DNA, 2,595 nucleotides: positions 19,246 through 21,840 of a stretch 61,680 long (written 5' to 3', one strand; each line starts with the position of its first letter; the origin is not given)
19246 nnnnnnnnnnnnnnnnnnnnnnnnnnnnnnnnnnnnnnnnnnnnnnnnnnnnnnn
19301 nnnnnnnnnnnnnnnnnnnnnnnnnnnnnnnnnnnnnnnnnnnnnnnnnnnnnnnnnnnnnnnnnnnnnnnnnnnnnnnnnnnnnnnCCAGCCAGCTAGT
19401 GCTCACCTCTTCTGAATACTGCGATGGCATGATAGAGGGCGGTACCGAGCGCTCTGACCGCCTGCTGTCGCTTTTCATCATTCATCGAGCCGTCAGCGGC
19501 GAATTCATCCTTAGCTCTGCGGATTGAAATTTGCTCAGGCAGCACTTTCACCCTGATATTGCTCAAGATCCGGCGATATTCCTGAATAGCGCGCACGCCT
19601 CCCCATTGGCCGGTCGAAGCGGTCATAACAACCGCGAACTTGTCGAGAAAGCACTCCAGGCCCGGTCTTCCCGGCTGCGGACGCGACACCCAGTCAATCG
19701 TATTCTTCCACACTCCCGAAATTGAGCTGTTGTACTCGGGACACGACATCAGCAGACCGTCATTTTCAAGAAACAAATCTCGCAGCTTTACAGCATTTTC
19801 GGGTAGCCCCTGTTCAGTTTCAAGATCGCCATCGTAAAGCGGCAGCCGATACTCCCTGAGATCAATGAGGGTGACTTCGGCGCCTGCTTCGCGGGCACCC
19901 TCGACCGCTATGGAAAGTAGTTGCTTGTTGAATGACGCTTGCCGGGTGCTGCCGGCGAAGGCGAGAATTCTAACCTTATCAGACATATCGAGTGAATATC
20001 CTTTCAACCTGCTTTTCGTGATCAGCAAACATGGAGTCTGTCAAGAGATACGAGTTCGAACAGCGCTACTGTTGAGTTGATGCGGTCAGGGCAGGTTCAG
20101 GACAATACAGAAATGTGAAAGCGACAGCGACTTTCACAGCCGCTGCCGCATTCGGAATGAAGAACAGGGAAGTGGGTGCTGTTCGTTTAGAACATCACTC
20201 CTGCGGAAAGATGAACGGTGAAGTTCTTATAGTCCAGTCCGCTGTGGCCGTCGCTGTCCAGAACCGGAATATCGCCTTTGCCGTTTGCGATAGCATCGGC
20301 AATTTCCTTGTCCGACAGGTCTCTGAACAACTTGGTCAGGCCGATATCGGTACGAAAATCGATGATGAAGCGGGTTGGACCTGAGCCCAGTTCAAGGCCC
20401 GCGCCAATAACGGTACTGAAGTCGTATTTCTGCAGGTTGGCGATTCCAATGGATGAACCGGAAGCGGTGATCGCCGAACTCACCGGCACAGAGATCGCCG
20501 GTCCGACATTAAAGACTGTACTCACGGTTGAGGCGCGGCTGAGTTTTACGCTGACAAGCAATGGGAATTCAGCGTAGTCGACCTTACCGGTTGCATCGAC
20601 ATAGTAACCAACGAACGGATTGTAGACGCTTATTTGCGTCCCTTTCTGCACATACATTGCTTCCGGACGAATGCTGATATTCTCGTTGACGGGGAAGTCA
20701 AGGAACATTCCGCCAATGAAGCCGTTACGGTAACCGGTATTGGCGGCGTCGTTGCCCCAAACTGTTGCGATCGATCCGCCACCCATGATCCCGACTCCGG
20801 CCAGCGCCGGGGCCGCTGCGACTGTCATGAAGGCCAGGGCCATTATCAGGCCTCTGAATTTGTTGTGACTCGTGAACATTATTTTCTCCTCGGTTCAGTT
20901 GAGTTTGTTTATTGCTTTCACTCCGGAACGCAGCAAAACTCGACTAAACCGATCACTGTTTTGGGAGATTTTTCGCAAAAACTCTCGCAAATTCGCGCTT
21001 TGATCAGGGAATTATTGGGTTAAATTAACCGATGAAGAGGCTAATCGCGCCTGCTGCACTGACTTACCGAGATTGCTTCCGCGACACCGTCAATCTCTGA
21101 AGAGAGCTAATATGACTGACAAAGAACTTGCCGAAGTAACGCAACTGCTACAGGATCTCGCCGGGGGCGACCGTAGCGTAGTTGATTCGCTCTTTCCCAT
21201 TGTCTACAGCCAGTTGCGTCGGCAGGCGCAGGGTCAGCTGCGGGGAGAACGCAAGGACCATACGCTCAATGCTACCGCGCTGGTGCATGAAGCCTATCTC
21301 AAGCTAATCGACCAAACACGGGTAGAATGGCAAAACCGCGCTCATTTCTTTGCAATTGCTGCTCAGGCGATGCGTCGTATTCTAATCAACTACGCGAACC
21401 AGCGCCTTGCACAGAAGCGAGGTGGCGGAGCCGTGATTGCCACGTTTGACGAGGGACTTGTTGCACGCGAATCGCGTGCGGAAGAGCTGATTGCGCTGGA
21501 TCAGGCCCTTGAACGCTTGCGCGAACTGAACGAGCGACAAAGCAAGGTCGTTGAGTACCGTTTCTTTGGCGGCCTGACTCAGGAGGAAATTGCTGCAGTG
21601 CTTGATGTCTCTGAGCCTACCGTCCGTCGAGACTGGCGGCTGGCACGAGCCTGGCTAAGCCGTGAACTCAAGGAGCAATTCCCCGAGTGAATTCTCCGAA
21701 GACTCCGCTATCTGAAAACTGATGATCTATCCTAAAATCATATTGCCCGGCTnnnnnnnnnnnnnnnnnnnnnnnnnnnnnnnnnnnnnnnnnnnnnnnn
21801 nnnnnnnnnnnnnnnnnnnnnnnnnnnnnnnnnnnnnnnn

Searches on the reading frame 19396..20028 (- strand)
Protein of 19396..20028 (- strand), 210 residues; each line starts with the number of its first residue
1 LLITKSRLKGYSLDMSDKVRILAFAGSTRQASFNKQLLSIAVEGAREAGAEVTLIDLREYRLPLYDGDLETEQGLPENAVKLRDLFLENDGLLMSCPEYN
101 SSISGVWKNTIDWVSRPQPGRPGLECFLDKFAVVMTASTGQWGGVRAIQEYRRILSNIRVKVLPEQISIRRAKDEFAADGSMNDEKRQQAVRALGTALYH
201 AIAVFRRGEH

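Call 8: search_protein_families(library=pfam, proteins=[window:19396-20028:-], max_evalue=0.001)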
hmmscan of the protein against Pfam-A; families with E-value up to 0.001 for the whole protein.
window:19396-20028:- (210 aa): 2 families
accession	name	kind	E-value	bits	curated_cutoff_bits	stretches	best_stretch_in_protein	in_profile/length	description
PF03358.20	FMN_red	-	1e-36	126.2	24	1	20-172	2-150/152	NADPH-dependent FMN reductase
PF02525.22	Flavodoxin_2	-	2.3e-10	40.9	27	1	20-140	2-136/198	Flavodoxin-like fold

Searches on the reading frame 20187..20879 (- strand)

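Call 8: search_protein_families(library=pfam, proteins=[window:20187-20879:-], max_evalue=0.001)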
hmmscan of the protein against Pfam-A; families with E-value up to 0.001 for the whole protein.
window:20187-20879:- (230 aa): 1 family
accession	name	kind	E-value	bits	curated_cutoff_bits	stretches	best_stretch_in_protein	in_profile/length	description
PF13568.12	OMP_b-brl_2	-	2.3e-16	60.8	27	1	29-186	11-175/175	Outer membrane protein beta-barrel domain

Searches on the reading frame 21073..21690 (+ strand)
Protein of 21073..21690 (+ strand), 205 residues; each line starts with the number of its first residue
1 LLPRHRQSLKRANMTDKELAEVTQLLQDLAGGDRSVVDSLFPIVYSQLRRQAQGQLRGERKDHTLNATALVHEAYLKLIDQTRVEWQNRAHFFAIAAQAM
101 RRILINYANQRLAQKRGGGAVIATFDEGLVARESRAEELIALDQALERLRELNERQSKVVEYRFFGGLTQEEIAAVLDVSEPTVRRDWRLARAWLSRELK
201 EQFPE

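Call 8: search_protein_families(library=pfam, proteins=[window:21073-21690:+], max_evalue=0.001)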
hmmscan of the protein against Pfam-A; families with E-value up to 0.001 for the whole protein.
window:21073-21690:+ (205 aa): 6 families
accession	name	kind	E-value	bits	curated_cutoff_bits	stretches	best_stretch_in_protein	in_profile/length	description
PF07638.17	Sigma70_ECF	-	4.4e-55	186.9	21.1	1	20-200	2-184/185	ECF sigma factor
PF08281.18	Sigma70_r4_2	-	2.5e-12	46.7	25.7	1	143-195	2-54/54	Sigma-70, region 4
PF04545.22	Sigma70_r4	-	4.3e-12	45.8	24.1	1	149-186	2-39/50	Sigma-70, region 4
PF08220.18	HTH_DeoR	-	4.3e-06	26.8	21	0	168-187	15-34/57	DeoR-like helix-turn-helix domain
PF20432.4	Xre-like-HTH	-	0.00048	20.8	25.8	0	167-192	23-47/63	Antitoxin Xre-like helix-turn-helix domain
PF13384.12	HTH_23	-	0.00091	19.4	24.6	0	167-188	17-37/50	Homeodomain-like domain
